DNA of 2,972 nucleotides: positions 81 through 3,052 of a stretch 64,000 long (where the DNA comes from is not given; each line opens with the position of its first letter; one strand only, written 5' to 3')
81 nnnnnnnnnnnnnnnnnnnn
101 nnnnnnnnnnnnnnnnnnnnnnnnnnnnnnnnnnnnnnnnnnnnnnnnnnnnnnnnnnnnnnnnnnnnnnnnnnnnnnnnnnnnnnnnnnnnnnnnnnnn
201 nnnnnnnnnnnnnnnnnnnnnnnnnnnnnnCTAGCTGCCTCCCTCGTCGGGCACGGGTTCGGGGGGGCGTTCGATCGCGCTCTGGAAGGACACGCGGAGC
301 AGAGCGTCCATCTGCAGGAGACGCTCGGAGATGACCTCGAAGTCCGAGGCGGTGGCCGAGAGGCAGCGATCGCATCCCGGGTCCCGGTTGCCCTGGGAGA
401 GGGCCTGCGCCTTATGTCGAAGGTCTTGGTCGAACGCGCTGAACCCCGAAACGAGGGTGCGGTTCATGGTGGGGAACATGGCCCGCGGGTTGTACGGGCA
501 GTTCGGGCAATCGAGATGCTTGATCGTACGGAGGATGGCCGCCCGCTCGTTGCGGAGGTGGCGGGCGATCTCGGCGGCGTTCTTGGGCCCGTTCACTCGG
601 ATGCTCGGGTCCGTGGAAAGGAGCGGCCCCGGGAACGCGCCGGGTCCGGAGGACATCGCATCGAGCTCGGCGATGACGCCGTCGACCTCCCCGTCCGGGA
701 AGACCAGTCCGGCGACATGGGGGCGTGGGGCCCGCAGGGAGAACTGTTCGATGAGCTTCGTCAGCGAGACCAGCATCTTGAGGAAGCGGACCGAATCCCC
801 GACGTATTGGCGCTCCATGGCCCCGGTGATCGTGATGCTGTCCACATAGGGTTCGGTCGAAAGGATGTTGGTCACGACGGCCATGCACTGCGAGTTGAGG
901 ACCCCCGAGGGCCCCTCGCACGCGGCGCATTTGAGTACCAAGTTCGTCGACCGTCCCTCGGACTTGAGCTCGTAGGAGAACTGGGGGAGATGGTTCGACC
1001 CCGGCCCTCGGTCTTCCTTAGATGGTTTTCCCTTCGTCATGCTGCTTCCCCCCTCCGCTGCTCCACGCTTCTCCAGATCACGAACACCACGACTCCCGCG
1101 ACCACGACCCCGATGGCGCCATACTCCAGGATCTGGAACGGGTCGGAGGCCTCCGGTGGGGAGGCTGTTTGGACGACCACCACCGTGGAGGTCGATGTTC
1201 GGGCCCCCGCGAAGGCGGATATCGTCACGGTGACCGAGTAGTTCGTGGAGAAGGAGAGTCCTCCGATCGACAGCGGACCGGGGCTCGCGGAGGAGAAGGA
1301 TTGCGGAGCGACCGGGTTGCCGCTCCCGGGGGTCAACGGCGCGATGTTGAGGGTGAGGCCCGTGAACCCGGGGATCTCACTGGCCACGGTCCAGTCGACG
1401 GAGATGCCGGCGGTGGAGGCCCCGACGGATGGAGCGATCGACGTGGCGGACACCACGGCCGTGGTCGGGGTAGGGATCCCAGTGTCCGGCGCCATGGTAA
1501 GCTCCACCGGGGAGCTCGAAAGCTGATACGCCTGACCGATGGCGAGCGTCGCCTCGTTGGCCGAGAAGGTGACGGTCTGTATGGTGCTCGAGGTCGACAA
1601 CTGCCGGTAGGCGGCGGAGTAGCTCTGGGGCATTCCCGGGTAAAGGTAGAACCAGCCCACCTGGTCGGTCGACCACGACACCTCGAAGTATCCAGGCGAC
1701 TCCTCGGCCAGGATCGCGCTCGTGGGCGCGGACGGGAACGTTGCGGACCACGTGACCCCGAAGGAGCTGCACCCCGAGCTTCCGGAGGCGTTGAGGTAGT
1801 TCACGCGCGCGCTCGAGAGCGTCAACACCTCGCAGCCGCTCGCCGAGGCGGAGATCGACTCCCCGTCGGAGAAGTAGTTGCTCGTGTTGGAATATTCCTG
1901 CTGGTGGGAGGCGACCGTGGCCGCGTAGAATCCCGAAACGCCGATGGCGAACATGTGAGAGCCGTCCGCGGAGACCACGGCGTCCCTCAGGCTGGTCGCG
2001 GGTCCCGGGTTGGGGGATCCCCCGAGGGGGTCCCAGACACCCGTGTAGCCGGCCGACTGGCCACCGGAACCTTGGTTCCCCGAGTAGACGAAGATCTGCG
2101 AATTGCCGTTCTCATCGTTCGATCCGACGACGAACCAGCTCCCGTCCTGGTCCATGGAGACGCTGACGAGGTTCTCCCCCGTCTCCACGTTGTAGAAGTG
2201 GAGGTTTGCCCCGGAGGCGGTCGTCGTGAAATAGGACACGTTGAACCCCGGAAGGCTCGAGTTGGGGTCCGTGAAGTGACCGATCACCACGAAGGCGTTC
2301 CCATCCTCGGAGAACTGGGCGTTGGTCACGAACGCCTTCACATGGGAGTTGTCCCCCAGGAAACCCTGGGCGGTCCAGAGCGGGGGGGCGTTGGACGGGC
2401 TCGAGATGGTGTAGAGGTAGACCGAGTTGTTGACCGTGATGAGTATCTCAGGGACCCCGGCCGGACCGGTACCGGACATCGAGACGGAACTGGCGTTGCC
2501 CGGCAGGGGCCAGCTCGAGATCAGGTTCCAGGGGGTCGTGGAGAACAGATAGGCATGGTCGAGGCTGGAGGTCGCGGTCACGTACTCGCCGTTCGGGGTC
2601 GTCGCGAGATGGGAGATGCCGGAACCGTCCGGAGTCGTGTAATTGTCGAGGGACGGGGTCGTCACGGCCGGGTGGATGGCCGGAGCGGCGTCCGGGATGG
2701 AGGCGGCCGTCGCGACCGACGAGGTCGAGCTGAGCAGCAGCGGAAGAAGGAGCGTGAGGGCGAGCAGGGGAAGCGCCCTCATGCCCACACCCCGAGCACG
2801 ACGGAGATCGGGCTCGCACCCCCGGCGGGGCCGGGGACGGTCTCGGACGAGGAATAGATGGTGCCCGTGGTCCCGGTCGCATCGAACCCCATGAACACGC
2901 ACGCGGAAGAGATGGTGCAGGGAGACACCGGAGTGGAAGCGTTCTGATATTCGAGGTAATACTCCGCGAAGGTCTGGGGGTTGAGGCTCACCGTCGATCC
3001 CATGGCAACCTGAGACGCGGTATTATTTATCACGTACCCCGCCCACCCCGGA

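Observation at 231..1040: Novel Cys-rich cytoplasmic protein conserved at the head of both pilus loci and translationally coupled to the ATPase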

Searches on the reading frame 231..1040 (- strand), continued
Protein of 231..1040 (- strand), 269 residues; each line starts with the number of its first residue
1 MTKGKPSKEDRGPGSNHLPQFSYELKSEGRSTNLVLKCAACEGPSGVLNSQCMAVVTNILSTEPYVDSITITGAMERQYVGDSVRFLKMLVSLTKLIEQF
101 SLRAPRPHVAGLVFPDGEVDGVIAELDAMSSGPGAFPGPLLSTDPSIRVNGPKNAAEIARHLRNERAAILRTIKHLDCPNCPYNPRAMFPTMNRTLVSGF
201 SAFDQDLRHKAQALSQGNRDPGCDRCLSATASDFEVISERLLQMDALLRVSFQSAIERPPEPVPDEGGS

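Call 42: search_solved_structures(query=A4, max_evalue=10)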
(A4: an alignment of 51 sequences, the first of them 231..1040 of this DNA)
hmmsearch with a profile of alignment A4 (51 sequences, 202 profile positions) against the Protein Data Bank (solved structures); distinct sequences matched with E-value up to 10: 4.
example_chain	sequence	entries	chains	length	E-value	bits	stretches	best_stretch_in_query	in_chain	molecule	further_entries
5gv4_A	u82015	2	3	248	0.35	13.2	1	36-79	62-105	Triosephosphate isomerase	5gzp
6h9l_A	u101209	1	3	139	0.39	13.1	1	136-192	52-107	Uncharacterized protein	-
3a68_A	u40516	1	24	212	0.79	12.1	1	64-96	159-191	Ferritin-4, chloroplastic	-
8rom_A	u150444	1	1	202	1.1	11.7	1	71-126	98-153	FAD synthase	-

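Call 51: predict_structure(alignment_id=A7)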
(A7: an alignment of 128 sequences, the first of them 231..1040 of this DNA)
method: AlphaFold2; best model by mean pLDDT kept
length: 269 residues; sequences in the alignment: 128
mean_pLDDT: 88.7   pTM: 0.81
mean pLDDT of the five models: 88.7, 88.6, 88.5, 88.2, 87.8
residues with pLDDT >= 90: 174; 70-90: 70; 50-70: 25; < 50: 0
segments of 3 or more residues with pLDDT < 50: none
pLDDT, mean of each block of 10 residues (from residue 1): 63 67 96 94 87 92 97 94 96 97 92 89 90 76 68 85 94 94 96 93 96 91 94 97 95 88 73
secondary structure, 60 per line:
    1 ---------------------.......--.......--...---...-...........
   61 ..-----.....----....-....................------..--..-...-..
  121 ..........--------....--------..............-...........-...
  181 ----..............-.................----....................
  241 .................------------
elements in order: E22-28 E31-37 H50-62 E68-72 E77-80 H82-101 H119-130 H139-142 H151-164 H166-176 H185-198 H200-216 H221-257

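Call 55: fold_search(model_id=the predicted structure, library=pdb)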
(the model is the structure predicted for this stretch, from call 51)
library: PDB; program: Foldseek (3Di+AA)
matches with E <= 10: 629; with E <= 0.001: 0
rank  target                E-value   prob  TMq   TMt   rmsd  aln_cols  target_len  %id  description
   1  6wfg_E                8.8e-02  0.98  0.15  0.24   4.6        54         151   15  Crystal structure of human Naa50 in complex with an inhibitor (compound 3) identified using DNA encoded library techno (released 2020-07-01)
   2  2ob0_C                3.4e-01  0.87  0.15  0.23   4.4        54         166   15  Human MAK3 homolog in complex with Acetyl-CoA (released 2006-12-26)
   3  9lrg                  3.6e-01  0.23  0.14  0.23  11.4       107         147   13  Crystal Structure of Thermus thermophilus KhpB/EloR (released 2025-07-23)
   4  6wfk_A                4.0e-01  0.84  0.15  0.24   4.6        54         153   15  Crystal structure of human Naa50 in complex with CoA and an inhibitor (compound 4a) identified using DNA encoded libra (released 2020-07-01)
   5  2ob0_A                4.0e-01  0.84  0.15  0.24   4.5        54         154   15  Human MAK3 homolog in complex with Acetyl-CoA (released 2006-12-26)
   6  6wf3_A                4.0e-01  0.82  0.15  0.24   4.6        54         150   17  Crystal structure of human Naa50 in complex with a cofactor derived inhibitor (compound 1) (released 2020-07-01)
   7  6iqq_D                4.5e-01  0.25  0.13  0.06  12.3       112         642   17  Crystal structure of Prc with S452I and L252Y mutations in complex with NlpI (released 2019-07-24)
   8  5lm7_A                4.5e-01  0.08  0.13  0.09  20.4       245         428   13  Crystal structure of the lambda N-Nus factor complex (released 2017-04-05)
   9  5j92_D                4.8e-01  0.14  0.13  0.14  15.5       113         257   10  Crystal structure of a putative alpha-ketoglutarate dependent 2,4-D dioxygenase from Burkholderia xenovorans (released 2016-05-11)
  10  6wfg_C                5.0e-01  0.80  0.15  0.24   4.5        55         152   14  Crystal structure of human Naa50 in complex with an inhibitor (compound 3) identified using DNA encoded library techno (released 2020-07-01)
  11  2psw_A                5.0e-01  0.80  0.15  0.24   4.5        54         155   15  Human MAK3 homolog in complex with CoA (released 2007-06-05)
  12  4x5k_A                5.3e-01  0.80  0.15  0.24   4.5        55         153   14  Human NAA50 complex with coenzyme A and an acetylated peptide (released 2015-12-16)
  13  9gm7_D                5.3e-01  0.08  0.16  0.15  23.4       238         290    8  MukBEF in a nucleotide-bound state with open neck gate (monomer) (released 2025-03-26)
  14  1i49_A                5.6e-01  0.18  0.18  0.24  25.4       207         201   12  CRYSTAL STRUCTURE ANALYSIS OF ARFAPTIN (released 2001-05-16)
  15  2ob0_B                5.9e-01  0.80  0.15  0.24   4.4        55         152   14  Human MAK3 homolog in complex with Acetyl-CoA (released 2006-12-26)
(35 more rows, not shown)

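Call 65: find_encoding_contigs(protein=P0074, flank=4000, max_places=1)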
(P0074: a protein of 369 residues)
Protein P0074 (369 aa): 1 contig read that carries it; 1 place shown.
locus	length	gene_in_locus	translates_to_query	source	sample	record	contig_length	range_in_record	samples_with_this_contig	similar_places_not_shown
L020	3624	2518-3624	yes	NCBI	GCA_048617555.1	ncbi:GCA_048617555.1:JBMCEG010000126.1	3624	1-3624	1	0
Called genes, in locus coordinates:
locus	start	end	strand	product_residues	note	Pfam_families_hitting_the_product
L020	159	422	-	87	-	-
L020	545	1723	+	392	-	PF07690:MFS_1, PF12832:MFS_1_like, PF07690:MFS_1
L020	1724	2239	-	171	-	-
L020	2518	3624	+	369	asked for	?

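Call 67: find_encoding_contigs(protein=P0071, flank=7000, max_places=2)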
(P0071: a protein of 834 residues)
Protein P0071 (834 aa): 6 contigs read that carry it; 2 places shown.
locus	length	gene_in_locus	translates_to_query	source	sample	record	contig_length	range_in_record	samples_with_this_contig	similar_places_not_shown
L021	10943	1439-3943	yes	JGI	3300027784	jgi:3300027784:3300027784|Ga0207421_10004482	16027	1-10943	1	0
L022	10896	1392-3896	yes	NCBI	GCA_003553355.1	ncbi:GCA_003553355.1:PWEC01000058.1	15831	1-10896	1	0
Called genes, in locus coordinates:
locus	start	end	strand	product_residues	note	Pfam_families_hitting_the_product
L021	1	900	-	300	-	?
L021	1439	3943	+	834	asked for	PF00437:T2SSE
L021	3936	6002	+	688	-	-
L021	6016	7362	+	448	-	PF01935:DUF87, PF05872:HerA_C (faint)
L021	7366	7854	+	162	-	-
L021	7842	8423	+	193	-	-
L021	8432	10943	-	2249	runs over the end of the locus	PF24156:DUF7407 (faint)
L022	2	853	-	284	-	?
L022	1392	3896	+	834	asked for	PF00437:T2SSE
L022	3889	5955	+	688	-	-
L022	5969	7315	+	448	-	PF01935:DUF87, PF05872:HerA_C (faint)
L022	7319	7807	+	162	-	-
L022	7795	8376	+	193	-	-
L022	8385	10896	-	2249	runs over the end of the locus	PF24156:DUF7407 (faint)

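Call 68: find_encoding_contigs(protein=P0062, flank=7000, max_places=2)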
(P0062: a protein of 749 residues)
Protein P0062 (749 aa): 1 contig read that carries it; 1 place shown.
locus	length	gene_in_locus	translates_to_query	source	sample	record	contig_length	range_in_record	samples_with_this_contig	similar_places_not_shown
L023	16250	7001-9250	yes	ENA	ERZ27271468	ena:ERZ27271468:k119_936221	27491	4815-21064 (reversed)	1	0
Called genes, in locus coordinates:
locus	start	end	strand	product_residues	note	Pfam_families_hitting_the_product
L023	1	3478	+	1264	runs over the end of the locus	PF00251:Glyco_hydro_32N (faint), PF22847:Glyco_hydro_43_rel (faint), PF07705:CARDB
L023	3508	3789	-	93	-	PF04242:DUF424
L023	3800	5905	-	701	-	PF14551:MCM_N (faint), PF17207:MCM_OB, PF00493:MCM, PF01078:Mg_chelatase (weak), PF17855:MCM_lid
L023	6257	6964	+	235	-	-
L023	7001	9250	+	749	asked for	PF00437:T2SSE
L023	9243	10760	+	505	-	-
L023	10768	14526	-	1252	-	PF05048:NosD, PF13229:Beta_helix, PF05048:NosD, PF13229:Beta_helix, PF05048:NosD, PF13229:Beta_helix, PF05048:NosD, PF13229:Beta_helix, +3 more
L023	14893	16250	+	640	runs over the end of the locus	PF00092:VWA, PF13519:VWA_2, PF00801:PKD, PF18911:PKD_4, PF00801:PKD, PF18911:PKD_4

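Call 77: search_dna_similar(query=window:231-1040:-, collection=plasmids, mode=protein, max_evalue=0.01, max_rows=10)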
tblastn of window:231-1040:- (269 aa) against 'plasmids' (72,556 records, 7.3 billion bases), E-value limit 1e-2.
No match.

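Call 80: list_cluster_members(proteins=[P0010, P0011, P0013, P0017, P0022, P0026, P0030, P0044, P0048, P0057])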
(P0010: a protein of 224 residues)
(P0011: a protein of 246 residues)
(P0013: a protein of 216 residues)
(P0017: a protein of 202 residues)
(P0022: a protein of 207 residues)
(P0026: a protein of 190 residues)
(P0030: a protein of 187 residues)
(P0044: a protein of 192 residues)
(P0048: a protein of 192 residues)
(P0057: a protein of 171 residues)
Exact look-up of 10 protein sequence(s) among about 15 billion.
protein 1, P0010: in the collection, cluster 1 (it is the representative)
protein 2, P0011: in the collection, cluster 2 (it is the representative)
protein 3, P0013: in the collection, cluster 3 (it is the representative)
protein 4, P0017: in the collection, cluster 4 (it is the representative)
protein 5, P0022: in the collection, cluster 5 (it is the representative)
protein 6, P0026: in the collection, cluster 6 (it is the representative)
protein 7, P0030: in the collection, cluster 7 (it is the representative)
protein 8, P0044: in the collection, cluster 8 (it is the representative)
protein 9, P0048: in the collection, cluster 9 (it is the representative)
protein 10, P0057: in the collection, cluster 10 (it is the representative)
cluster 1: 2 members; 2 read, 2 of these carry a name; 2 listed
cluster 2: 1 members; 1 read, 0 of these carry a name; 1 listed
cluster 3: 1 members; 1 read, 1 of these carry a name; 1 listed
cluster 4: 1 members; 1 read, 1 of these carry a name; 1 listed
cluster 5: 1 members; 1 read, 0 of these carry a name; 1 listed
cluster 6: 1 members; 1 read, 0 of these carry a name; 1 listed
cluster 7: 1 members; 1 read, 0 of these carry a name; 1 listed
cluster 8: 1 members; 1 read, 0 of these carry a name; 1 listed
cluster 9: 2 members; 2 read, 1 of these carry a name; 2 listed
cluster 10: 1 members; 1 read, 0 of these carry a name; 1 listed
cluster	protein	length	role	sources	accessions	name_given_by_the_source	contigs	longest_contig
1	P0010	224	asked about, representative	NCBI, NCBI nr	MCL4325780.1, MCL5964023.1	MAG: hypothetical protein M1481_02990 [Candidatus Thermoplasmatota archaeon] | hypothetical protein [Candidatus Thermoplasmatota archaeon]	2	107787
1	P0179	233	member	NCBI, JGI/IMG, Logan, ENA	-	hypothetical protein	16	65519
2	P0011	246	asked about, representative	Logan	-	-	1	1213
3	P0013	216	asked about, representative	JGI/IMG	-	hypothetical protein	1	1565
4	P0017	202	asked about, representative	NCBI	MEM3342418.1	MAG: hypothetical protein QW728_06960 [Thermoplasmata archaeon]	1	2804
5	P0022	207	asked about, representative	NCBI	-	-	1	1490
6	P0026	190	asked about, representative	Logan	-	-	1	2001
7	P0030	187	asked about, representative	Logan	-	-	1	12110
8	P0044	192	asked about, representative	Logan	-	-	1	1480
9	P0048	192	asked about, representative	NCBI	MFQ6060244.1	MAG: hypothetical protein ACE5KV_02965 [Thermoplasmata archaeon]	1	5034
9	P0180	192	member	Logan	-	-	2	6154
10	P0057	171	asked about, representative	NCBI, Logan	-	-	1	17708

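Call 81: find_encoding_contigs(protein=P0083, flank=5000, max_places=2)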
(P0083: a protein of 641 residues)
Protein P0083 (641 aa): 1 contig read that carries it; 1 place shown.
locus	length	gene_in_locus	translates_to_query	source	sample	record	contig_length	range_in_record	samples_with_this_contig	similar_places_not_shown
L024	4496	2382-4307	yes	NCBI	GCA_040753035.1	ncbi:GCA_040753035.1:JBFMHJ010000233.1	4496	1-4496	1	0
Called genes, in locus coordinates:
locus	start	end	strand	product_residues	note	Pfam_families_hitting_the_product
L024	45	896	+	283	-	PF00795:CN_hydrolase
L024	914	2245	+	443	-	PF00202:Aminotran_3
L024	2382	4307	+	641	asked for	PF05625:PAXNEB (faint), PF06745:ATPase, PF24336:DUF7504, PF23365:DUF7090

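Call 82: search_protein_families(library=phrogs, proteins=[window:231-1040:-, P0009, P0139], max_evalue=0.01)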
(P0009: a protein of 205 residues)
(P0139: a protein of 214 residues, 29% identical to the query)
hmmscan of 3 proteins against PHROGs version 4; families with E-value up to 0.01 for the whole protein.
window:231-1040:- (269 aa): 0 families

P0009 (205 aa): 0 families

P0139 (214 aa): 0 families

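Call 83: search_protein_families(library=padloc, proteins=[window:231-1040:-, P0009, P0139], max_evalue=0.01)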
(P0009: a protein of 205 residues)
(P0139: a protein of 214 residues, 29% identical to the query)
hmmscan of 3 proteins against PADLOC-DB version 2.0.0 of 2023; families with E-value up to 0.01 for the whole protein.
window:231-1040:- (269 aa): 0 families

P0009 (205 aa): 0 families

P0139 (214 aa): 0 families

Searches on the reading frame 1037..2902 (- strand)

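Call 4: search_protein_families(library=pfam, proteins=[window:1037-2902:-], max_evalue=1)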
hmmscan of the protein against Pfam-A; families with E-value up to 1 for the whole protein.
window:1037-2902:- (621 aa): 3 families
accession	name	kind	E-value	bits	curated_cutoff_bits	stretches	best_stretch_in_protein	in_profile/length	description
PF00400.38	WD40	-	0.008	17.2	27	0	246-263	15-32/39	WD domain, G-beta repeat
PF25174.1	Beta-prop_THOC3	-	0.19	11.2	305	0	189-264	129-193/272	THOC3 beta-propeller domain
PF14568.11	SUKH_6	-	0.2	12.6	27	1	236-274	63-102/119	SMI1-KNR4 cell-wall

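Call 5: search_protein_families(library=ncbifam, proteins=[window:1037-2902:-], max_evalue=1)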
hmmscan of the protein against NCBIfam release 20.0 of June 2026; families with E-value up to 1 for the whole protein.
window:1037-2902:- (621 aa): 0 families
